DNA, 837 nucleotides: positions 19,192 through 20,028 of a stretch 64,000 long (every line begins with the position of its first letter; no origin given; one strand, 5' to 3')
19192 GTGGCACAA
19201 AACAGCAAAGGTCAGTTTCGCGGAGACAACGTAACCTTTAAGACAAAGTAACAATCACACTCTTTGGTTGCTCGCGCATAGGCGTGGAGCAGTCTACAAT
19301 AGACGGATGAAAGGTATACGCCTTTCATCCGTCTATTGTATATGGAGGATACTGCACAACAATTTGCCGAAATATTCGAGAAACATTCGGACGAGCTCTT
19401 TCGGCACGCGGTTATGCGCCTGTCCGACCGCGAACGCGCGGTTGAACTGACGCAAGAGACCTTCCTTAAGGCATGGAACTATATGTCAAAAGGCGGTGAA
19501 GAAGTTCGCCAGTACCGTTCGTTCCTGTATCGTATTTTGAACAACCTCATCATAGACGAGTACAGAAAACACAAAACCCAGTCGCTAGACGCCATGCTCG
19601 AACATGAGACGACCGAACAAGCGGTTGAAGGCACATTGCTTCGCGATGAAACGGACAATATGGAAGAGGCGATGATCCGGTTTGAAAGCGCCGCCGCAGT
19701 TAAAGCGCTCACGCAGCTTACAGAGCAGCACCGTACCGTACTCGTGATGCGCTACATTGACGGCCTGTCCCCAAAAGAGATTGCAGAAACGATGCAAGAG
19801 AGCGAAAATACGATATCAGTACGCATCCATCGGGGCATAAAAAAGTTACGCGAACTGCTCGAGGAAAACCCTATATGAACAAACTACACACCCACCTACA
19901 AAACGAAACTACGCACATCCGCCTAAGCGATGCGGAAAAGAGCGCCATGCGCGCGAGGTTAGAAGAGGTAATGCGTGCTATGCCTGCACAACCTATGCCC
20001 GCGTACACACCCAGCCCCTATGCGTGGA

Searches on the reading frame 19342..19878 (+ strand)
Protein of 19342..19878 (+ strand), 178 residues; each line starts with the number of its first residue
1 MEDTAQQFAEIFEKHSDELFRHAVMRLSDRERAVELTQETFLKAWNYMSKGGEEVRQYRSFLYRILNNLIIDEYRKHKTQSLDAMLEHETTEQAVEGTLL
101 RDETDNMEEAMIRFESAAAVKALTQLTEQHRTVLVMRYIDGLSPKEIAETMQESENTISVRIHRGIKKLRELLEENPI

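Call 6: search_protein_families(library=pfam, proteins=[window:19342-19878:+], max_evalue=0.01)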
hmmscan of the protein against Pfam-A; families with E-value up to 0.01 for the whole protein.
window:19342-19878:+ (178 aa): 6 families
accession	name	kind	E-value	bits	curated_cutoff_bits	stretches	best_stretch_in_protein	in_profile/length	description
PF08281.18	Sigma70_r4_2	-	1.7e-15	56.8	25.7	1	120-169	5-54/54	Sigma-70, region 4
PF04545.22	Sigma70_r4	-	1.3e-14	53.9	24.1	1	122-171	1-50/50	Sigma-70, region 4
PF04542.20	Sigma70_r2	-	1.3e-10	41.3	24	1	11-78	1-69/71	Sigma-70 region 2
PF07638.17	Sigma70_ECF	-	2.4e-05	24.7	21.1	1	8-163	19-173/185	ECF sigma factor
PF00196.25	GerE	-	7e-05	22.8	23.5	1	125-169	2-45/57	Bacterial regulatory proteins, luxR family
PF06530.18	Phage_antitermQ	-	0.001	19.5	26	1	119-164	56-101/118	Phage antitermination protein Q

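Call 12: find_homologous_proteins(query=window:19342-19878:+, max_evalue=1e-10)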
Query window:19342-19878:+ (178 aa): 2380 proteins with E <= 1e-10 among 2726 candidates; the best 120 are listed.
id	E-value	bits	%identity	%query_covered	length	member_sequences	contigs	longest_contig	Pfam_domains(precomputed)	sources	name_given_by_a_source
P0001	2.7e-107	374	100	100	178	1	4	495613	PF07638.18,PF04545.23,PF04542.21,PF08281.19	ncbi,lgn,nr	ncbi:MAG: RNA polymerase sigma factor [Candidatus Adlerbacteria bacterium]|nr:RNA polymerase sigma f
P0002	7.0e-96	337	90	99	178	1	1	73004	PF04545.23,PF04542.21,PF08281.19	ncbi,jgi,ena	ncbi:MAG: RNA polymerase sigma factor [Candidatus Adlerbacteria bacterium]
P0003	4.4e-84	298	80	99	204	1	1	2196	PF04545.23,PF04542.21,PF08281.19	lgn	-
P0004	4.7e-80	285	79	98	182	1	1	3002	PF07638.18,PF04545.23,PF04542.21,PF08281.19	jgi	jgi:RNA polymerase sigma-70 factor (ECF subfamily)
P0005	6.0e-80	285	78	98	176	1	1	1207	PF07638.18,PF04545.23,PF04542.21,PF08281.19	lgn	-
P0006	2.4e-79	283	77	98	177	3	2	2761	PF04545.23,PF04542.21,PF08281.19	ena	-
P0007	5.6e-79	282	78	98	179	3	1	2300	PF04545.23,PF04542.21,PF08281.19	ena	-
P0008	7.0e-79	281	77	100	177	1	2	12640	PF04545.23,PF04542.21,PF08281.19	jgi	jgi:RNA polymerase sigma-70 factor (ECF subfamily)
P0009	1.1e-78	281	75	100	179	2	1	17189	PF04545.23,PF04542.21,PF08281.19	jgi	jgi:RNA polymerase sigma-70 factor (ECF subfamily)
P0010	1.7e-77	277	75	98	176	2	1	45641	PF04545.23,PF04542.21,PF08281.19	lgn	-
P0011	2.7e-77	276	77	98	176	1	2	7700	PF07638.18,PF04545.23,PF04542.21,PF08281.19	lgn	-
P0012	3.7e-77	276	73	100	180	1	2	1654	PF07638.18,PF04545.23,PF04542.21,PF08281.19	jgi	jgi:RNA polymerase sigma-70 factor (ECF subfamily)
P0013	1.2e-76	274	77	98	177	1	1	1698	PF04545.23,PF04542.21,PF08281.19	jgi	jgi:RNA polymerase sigma-70 factor, ECF subfamily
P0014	6.4e-76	272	77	98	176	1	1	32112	PF07638.18,PF04545.23,PF04542.21,PF08281.19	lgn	-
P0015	1.0e-75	271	77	98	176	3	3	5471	PF04545.23,PF04542.21,PF08281.19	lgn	-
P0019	2.3e-75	270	72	97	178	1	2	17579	PF04545.23,PF04542.21,PF08281.19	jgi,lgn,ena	jgi:RNA polymerase sigma-70 factor (ECF subfamily)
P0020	2.7e-75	270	72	100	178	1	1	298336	PF07638.18,PF04545.23,PF04542.21,PF08281.19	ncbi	-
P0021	2.7e-75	270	72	97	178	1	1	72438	PF07638.18,PF04545.23,PF04542.21,PF08281.19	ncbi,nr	ncbi:RNA polymerase sigma factor [Patescibacteria group bacterium]|nr:RNA polymerase sigma factor [P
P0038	3.2e-69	250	66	97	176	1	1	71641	PF04545.23,PF04542.21,PF08281.19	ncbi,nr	ncbi:MAG: RNA polymerase sigma factor [Patescibacteria group bacterium]|nr:RNA polymerase sigma fact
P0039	8.3e-69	249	66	100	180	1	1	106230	PF04545.23,PF04542.21,PF08281.19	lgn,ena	-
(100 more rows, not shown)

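Call 13: find_encoding_contigs(protein=window:19342-19878:+, flank=10000, max_places=10)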
Protein window:19342-19878:+ (178 aa): 4 contigs read that carry it; 3 places shown.
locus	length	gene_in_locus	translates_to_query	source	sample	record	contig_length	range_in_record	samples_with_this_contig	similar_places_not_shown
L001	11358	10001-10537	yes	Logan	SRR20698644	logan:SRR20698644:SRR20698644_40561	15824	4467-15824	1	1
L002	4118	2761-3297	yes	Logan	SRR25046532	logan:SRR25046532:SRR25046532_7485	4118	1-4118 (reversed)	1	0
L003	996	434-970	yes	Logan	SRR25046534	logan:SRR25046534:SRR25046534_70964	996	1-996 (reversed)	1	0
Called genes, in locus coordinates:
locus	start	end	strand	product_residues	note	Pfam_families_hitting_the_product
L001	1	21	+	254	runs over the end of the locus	PF00557:Peptidase_M24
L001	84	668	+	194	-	PF00334:NDK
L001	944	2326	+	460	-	PF00753:Lactamase_B, PF16661:Lactamase_B_6 (weak), PF10996:Beta-Casp, PF07521:RMMBL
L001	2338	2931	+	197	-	PF18306:LDcluster4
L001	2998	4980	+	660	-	-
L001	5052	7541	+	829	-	-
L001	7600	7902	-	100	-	PF00453:Ribosomal_L20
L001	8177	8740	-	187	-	PF05198:IF3_N, PF00707:IF3_C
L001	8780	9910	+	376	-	PF16656:Pur_ac_phosph_N (faint), PF00041:fn3 (faint)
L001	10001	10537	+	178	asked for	PF07638:Sigma70_ECF (faint), PF04542:Sigma70_r2, PF08281:Sigma70_r4_2, PF04545:Sigma70_r4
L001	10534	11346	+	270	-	PF18915:DUF5667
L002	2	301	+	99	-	?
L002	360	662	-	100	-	PF00453:Ribosomal_L20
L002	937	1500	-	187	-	PF05198:IF3_N, PF00707:IF3_C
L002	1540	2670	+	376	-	PF16656:Pur_ac_phosph_N (faint), PF00041:fn3 (faint)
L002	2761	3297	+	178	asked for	PF07638:Sigma70_ECF (faint), PF04542:Sigma70_r2, PF08281:Sigma70_r4_2, PF04545:Sigma70_r4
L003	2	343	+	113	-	?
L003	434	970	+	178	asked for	PF07638:Sigma70_ECF (faint), PF04542:Sigma70_r2, PF08281:Sigma70_r4_2, PF04545:Sigma70_r4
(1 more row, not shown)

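Call 15: find_encoding_contigs(protein=P0002, flank=3000, max_places=3)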
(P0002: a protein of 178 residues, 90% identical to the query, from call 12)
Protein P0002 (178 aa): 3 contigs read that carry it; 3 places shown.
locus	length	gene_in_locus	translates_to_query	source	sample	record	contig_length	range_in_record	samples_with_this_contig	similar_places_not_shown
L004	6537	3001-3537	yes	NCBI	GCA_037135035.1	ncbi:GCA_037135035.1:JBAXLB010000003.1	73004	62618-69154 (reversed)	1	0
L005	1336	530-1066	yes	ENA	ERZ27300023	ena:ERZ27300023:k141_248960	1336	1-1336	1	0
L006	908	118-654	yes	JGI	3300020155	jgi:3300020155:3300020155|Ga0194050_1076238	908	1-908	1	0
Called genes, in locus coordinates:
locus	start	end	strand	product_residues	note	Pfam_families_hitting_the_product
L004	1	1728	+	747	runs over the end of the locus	-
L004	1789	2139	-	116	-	PF00453:Ribosomal_L20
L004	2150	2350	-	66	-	PF01632:Ribosomal_L35p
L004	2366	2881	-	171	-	PF05198:IF3_N, PF00707:IF3_C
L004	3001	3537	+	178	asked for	PF04542:Sigma70_r2, PF08281:Sigma70_r4_2, PF04545:Sigma70_r4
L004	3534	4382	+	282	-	PF18915:DUF5667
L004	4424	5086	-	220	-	PF01471:PG_binding_1 (weak)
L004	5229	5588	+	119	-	-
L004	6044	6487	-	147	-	PF01668:SmpB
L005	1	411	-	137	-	?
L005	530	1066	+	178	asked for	PF04542:Sigma70_r2, PF08281:Sigma70_r4_2, PF04545:Sigma70_r4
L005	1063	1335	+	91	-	?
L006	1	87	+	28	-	?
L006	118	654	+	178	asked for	PF04542:Sigma70_r2, PF08281:Sigma70_r4_2, PF04545:Sigma70_r4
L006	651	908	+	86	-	?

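Call 20: find_related_loci(query=A1, collection=metagenome_contigs, flank=2500)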
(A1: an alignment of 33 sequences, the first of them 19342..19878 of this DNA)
Query A1 (178 aa) in metagenome_contigs; peptide patterns used: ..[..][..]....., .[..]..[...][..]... (x = any residue, [..] = any of these).
600 stretches matched a pattern (row limit reached: there are more); 553 encode a relative of the query (tblastn E <= 1e-3); the best 80 are kept; 80 distinct loci.
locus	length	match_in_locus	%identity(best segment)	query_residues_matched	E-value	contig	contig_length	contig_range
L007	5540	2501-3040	71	1-178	3e-84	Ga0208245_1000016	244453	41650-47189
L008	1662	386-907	70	1-175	2e-85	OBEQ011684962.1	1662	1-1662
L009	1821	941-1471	66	1-178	2e-80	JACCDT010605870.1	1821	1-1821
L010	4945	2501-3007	65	6-175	8e-73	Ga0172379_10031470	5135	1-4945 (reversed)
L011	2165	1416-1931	62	1-173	5e-74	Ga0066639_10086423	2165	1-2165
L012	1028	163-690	56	1-177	7e-73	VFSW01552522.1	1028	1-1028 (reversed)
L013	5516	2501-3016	60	3-175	2e-67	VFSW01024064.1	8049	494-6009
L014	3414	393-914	60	1-176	1e-66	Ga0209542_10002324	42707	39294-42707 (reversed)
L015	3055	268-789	59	1-176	5e-65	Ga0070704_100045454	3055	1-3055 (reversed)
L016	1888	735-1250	58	1-173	2e-65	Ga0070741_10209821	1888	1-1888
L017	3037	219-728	58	2-174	3e-63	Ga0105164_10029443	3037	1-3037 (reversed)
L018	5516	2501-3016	57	1-174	2e-62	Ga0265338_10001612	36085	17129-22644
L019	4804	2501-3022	57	1-176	4e-62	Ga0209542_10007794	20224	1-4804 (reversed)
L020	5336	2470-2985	57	1-174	5e-61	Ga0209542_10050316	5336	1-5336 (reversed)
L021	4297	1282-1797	56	1-174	8e-61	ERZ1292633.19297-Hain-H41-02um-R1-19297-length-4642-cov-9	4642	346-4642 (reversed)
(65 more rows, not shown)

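Call 28: find_encoding_contigs(protein=P0009, flank=2500, max_places=1)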
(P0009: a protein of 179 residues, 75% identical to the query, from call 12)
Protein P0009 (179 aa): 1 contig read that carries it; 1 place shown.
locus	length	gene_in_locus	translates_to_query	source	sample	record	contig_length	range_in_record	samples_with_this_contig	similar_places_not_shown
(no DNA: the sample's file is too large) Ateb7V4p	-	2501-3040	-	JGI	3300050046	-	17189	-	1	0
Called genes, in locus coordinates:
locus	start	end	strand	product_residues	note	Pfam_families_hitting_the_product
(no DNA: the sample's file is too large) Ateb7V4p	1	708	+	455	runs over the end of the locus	PF00753:Lactamase_B, PF23023:Anti-Pycsar_Apyc1 (weak), PF16661:Lactamase_B_6 (weak), PF10996:Beta-Casp, PF07521:RMMBL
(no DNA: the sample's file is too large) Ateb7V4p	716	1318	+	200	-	PF18306:LDcluster4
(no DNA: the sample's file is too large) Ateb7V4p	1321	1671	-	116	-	PF00453:Ribosomal_L20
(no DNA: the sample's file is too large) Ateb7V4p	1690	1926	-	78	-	PF01632:Ribosomal_L35p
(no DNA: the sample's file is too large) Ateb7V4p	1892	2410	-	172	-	PF05198:IF3_N, PF00707:IF3_C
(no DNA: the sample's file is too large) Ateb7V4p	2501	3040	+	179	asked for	PF04542:Sigma70_r2, PF08281:Sigma70_r4_2, PF04545:Sigma70_r4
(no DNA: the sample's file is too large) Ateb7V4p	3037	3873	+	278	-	PF18915:DUF5667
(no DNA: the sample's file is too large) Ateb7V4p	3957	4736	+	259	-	PF14321:DUF4382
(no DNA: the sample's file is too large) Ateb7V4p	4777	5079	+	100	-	-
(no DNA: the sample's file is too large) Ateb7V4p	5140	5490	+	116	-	-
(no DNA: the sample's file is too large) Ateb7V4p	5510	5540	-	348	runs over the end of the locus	PF03405:FA_desaturase_2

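Call 29: find_encoding_contigs(protein=P0010, flank=2500, max_places=1)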
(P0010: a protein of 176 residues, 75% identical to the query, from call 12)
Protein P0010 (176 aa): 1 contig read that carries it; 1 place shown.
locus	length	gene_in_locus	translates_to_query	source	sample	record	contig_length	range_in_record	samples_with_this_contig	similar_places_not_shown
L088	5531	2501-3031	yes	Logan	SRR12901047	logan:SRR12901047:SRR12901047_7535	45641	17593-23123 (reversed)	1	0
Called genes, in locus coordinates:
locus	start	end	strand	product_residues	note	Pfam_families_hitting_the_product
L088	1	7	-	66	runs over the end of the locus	PF01632:Ribosomal_L35p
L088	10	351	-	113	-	PF00707:IF3_C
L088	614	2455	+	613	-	PF13522:GATase_6, PF13537:GATase_7, PF01380:SIS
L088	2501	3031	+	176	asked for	PF04542:Sigma70_r2, PF08281:Sigma70_r4_2, PF04545:Sigma70_r4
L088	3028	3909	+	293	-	PF18915:DUF5667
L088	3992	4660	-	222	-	PF01471:PG_binding_1, PF16656:Pur_ac_phosph_N (weak)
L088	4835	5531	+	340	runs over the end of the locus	PF14321:DUF4382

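Call 30: find_encoding_contigs(protein=P0014, flank=2500, max_places=1)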
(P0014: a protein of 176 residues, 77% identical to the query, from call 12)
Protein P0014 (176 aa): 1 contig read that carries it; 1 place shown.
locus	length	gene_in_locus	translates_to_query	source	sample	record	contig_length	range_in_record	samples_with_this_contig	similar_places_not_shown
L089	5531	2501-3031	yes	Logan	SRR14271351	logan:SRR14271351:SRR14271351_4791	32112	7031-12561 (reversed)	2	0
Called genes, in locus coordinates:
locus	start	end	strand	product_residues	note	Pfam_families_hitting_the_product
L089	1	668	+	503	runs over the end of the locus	PF00753:Lactamase_B, PF23023:Anti-Pycsar_Apyc1 (weak), PF16661:Lactamase_B_6, PF10996:Beta-Casp, PF07521:RMMBL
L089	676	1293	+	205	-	PF18306:LDcluster4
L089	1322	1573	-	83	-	PF00453:Ribosomal_L20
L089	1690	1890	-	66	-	PF01632:Ribosomal_L35p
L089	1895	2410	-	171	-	PF05198:IF3_N, PF00707:IF3_C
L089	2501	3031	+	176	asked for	PF07638:Sigma70_ECF (weak), PF04542:Sigma70_r2, PF08281:Sigma70_r4_2, PF04545:Sigma70_r4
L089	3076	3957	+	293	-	PF18915:DUF5667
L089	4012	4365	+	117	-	-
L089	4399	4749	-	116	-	PF07866:DUF1653 (faint)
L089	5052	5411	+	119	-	-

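Call 31: find_encoding_contigs(protein=P0020, flank=2500, max_places=1)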
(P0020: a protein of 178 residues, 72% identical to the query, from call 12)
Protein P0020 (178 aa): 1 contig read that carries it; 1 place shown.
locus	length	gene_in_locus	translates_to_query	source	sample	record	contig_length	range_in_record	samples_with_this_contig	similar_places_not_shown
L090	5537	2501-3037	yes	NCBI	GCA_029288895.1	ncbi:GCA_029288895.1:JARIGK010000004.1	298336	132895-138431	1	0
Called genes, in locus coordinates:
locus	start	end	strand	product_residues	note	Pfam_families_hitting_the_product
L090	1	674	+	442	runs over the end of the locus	PF00753:Lactamase_B, PF16661:Lactamase_B_6, PF23023:Anti-Pycsar_Apyc1 (faint), PF10996:Beta-Casp, PF07521:RMMBL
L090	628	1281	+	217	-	PF18306:LDcluster4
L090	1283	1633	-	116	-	PF00453:Ribosomal_L20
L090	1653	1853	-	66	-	PF01632:Ribosomal_L35p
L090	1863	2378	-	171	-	PF05198:IF3_N, PF00707:IF3_C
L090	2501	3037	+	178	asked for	PF07638:Sigma70_ECF (weak), PF04542:Sigma70_r2, PF08281:Sigma70_r4_2, PF04545:Sigma70_r4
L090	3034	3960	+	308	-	PF18915:DUF5667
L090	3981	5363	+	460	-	-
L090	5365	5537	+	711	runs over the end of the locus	-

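Call 33: find_encoding_contigs(protein=P0021, flank=2500, max_places=1)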
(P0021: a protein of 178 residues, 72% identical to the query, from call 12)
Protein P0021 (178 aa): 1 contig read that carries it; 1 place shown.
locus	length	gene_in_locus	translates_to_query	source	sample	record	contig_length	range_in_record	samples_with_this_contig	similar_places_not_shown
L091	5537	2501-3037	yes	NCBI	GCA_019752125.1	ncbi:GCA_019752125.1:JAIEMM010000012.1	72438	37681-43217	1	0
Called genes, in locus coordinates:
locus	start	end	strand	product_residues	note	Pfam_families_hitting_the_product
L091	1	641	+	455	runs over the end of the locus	PF00753:Lactamase_B, PF23023:Anti-Pycsar_Apyc1 (weak), PF16661:Lactamase_B_6, PF10996:Beta-Casp, PF07521:RMMBL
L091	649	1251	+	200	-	PF18306:LDcluster4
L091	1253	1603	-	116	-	PF00453:Ribosomal_L20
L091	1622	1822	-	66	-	PF01632:Ribosomal_L35p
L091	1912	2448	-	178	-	PF05198:IF3_N, PF00707:IF3_C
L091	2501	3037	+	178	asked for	PF07638:Sigma70_ECF (faint), PF04542:Sigma70_r2, PF04545:Sigma70_r4, PF08281:Sigma70_r4_2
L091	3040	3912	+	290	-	PF18915:DUF5667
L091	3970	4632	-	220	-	PF01471:PG_binding_1 (weak), PF16656:Pur_ac_phosph_N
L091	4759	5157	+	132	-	-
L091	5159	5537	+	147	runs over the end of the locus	PF00856:SET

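Call 34: find_encoding_contigs(protein=P0038, flank=2500, max_places=1)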
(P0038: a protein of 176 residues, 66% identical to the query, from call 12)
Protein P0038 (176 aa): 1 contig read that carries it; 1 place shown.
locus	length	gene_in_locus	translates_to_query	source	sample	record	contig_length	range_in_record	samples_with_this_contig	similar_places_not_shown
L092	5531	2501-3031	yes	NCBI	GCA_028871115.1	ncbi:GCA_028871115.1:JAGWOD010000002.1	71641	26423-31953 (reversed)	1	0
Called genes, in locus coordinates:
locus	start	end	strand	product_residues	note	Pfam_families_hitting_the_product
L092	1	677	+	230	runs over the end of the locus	-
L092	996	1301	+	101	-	-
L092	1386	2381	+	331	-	-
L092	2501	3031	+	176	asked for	PF04542:Sigma70_r2, PF08281:Sigma70_r4_2, PF04545:Sigma70_r4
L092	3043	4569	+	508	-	PF18915:DUF5667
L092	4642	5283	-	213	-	PF01471:PG_binding_1, PF16656:Pur_ac_phosph_N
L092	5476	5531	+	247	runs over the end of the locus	-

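Call 35: find_encoding_contigs(protein=P0039, flank=2500, max_places=1)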
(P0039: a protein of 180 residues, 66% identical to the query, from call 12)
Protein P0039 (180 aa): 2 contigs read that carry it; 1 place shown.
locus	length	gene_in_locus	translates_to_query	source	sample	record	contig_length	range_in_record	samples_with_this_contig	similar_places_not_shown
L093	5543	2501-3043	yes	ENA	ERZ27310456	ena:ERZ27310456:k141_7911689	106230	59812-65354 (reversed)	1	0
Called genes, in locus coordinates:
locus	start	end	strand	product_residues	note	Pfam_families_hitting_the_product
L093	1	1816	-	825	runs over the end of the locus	PF13428:TPR_14 (faint), PF07719:TPR_2 (faint), PF23914:TPR_CcmH_CycH (faint), PF13432:TPR_16 (weak), PF14559:TPR_19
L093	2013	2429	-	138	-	PF02643:DUF192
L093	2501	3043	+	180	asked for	PF04542:Sigma70_r2, PF08281:Sigma70_r4_2, PF04545:Sigma70_r4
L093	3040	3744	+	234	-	PF18915:DUF5667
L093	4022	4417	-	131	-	PF01641:SelR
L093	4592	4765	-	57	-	-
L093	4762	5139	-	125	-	PF00903:Glyoxalase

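Call 36: find_encoding_contigs(protein=P0019, flank=2500, max_places=1)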
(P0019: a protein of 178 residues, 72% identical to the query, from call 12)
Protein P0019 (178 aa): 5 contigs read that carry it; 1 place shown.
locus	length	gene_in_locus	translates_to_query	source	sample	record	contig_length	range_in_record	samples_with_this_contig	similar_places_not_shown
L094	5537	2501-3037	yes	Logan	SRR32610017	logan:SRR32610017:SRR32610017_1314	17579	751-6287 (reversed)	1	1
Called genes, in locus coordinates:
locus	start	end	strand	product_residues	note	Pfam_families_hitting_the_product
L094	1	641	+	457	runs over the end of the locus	PF00753:Lactamase_B, PF23023:Anti-Pycsar_Apyc1 (weak), PF16661:Lactamase_B_6, PF10996:Beta-Casp, PF07521:RMMBL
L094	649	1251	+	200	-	PF18306:LDcluster4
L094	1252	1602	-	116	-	PF00453:Ribosomal_L20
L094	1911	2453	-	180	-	PF05198:IF3_N, PF00707:IF3_C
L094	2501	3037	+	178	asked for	PF04542:Sigma70_r2, PF04545:Sigma70_r4, PF08281:Sigma70_r4_2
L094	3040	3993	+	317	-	PF18915:DUF5667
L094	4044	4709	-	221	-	PF01471:PG_binding_1 (weak), PF16656:Pur_ac_phosph_N (weak)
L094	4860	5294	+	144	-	PF00856:SET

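Call 64: search_protein_families(library=ncbifam, proteins=[window:19342-19878:+], max_evalue=0.001)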
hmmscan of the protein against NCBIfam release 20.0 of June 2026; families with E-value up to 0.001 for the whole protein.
window:19342-19878:+ (178 aa): 104 families (the best 25 are shown)
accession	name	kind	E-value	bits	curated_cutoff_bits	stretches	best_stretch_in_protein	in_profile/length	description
NF007223.0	PRK09641.1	equivalog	2e-27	96.2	209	1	6-175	18-186/187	RNA polymerase sigma factor SigW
TIGR02985.1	Sig70_bacteroi1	subfamily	1.5e-26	93.5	126.4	1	7-173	2-162/162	RNA polymerase sigma-70 factor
NF007227.0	PRK09645.1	subfamily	2.4e-26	92.7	202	1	4-176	11-173/177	sigma-70 family RNA polymerase sigma factor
TIGR02937.1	sigma70-ECF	superfamily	4.2e-26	91.5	42.9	1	7-173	2-165/165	sigma-70 family RNA polymerase sigma factor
NF058625.1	sigma_PG0214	equivalog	2.8e-24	85.7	130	1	5-175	3-163/170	GFO_1088 family ECF-type sigma factor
TIGR02950.1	SigM_subfam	subfamily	6e-24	84.7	147.95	1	8-173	2-158/159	RNA polymerase sigma factor, SigM family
NF009166.1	PRK12513.1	equivalog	9.4e-24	84.2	206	1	5-175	21-188/193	RNA polymerase sigma factor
TIGR02952.1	Sig70_famx2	equivalog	3.4e-22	79.1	206.45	1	5-173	10-170/170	ECF subfamily RNA polymerase sigma factor, BldN family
TIGR02948.1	SigW_bacill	equivalog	4.9e-22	78.9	243.1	1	5-173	17-184/187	RNA polymerase sigma factor SigW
TIGR02983.1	SigE-fam_strep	subfamily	1.4e-21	77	141.55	1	2-176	2-161/162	SigE family RNA polymerase sigma factor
NF004113.0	PRK05602.1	equivalog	1.6e-21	76.9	208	1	5-177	44-205/211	RNA polymerase sigma factor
NF009172.0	PRK12519.1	subfamily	3.3e-20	72.4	222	1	6-175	29-191/194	RNA polymerase sigma factor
TIGR02954.1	Sig70_famx3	hypoth_equivalog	3.4e-20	72.5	188.5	1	5-175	15-169/170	RNA polymerase sigma-70 factor, TIGR02954 family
TIGR02984.1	Sig-70_plancto1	subfamily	2e-19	69.9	183.75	1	8-173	9-188/189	RNA polymerase sigma-70 factor, Planctomycetaceae-specific subfamily 1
NF053879.1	RNAPolSigSigVBac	equivalog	5.6e-19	68.4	190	1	4-176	2-158/160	RNA polymerase sigma factor SigV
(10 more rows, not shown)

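Call 65: search_solved_structures(query=window:19342-19878:+, max_evalue=0.00001)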
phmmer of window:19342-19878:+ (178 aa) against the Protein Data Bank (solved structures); distinct sequences matched with E-value up to 0.00001: 14.
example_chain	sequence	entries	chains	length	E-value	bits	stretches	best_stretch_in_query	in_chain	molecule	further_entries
5wuq_A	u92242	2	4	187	1.6e-17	67.4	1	6-174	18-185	ECF RNA polymerase sigma factor SigW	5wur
6dv9_F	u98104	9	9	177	2.7e-17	66.6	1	9-175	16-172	ECF RNA polymerase sigma factor SigL | RNA polymerase sigma factor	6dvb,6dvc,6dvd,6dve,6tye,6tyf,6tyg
6dxo_A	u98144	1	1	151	7.9e-13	52.1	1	5-86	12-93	RNA polymerase ECF-subfamily sigma factor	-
5zx2_F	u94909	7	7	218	5.2e-12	49.5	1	16-174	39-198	ECF RNA polymerase sigma factor SigH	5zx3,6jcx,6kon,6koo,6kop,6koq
9m9d_F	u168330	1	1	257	9.4e-12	48.6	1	6-177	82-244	ECF RNA polymerase sigma factor SigE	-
9m9e_F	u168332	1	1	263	1e-11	48.5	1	6-177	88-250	ECF RNA polymerase sigma factor SigE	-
9m98_F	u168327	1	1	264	1e-11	48.5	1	6-177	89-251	ECF RNA polymerase sigma factor SigE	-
6in7_B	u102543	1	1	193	3.3e-10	43.6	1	14-171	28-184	RNA polymerase sigma-H factor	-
8z6g_B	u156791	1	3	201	3.6e-10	43.5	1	14-171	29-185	RNA polymerase sigma factor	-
6jcy_F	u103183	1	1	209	6.2e-10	42.7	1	16-174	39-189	ECF RNA polymerase sigma factor SigH,ECF RNA polymerase sigma factor SigE,ECF RNA polymera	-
4cxf_A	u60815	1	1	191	3.4e-08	37.1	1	8-174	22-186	RNA POLYMERASE SIGMA FACTOR CNRH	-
6jhe_A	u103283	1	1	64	4.8e-07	33.3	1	122-174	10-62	ECF RNA polymerase sigma factor SigW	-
7qh5_A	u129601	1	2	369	4.5e-06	30.2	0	6-72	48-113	RNA polymerase sigma factor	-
1or7_A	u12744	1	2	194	8.3e-06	29.3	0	33-166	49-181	RNA polymerase sigma-E factor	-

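Call 70: find_encoding_contigs(protein=P0003, flank=2500, max_places=2)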
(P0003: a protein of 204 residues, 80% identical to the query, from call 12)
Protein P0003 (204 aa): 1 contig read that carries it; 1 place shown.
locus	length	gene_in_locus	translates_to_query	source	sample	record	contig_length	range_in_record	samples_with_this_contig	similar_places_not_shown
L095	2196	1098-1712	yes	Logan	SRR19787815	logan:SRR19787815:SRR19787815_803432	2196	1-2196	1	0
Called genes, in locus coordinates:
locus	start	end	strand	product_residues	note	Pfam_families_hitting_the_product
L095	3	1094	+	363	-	?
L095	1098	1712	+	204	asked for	PF04542:Sigma70_r2, PF08281:Sigma70_r4_2, PF04545:Sigma70_r4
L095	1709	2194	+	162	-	?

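Call 71: find_encoding_contigs(protein=P0004, flank=2500, max_places=2)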
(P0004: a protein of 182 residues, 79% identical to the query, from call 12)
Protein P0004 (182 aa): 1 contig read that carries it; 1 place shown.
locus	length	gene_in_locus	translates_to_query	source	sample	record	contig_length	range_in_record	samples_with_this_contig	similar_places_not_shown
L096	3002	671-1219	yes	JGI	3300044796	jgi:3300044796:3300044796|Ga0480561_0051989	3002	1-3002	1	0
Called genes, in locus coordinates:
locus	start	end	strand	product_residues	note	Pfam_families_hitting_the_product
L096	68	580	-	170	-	PF05198:IF3_N, PF00707:IF3_C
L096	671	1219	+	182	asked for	PF07638:Sigma70_ECF (weak), PF04542:Sigma70_r2, PF08281:Sigma70_r4_2, PF04545:Sigma70_r4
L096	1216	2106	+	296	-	PF18915:DUF5667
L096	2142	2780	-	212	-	PF01471:PG_binding_1, PF16656:Pur_ac_phosph_N (weak)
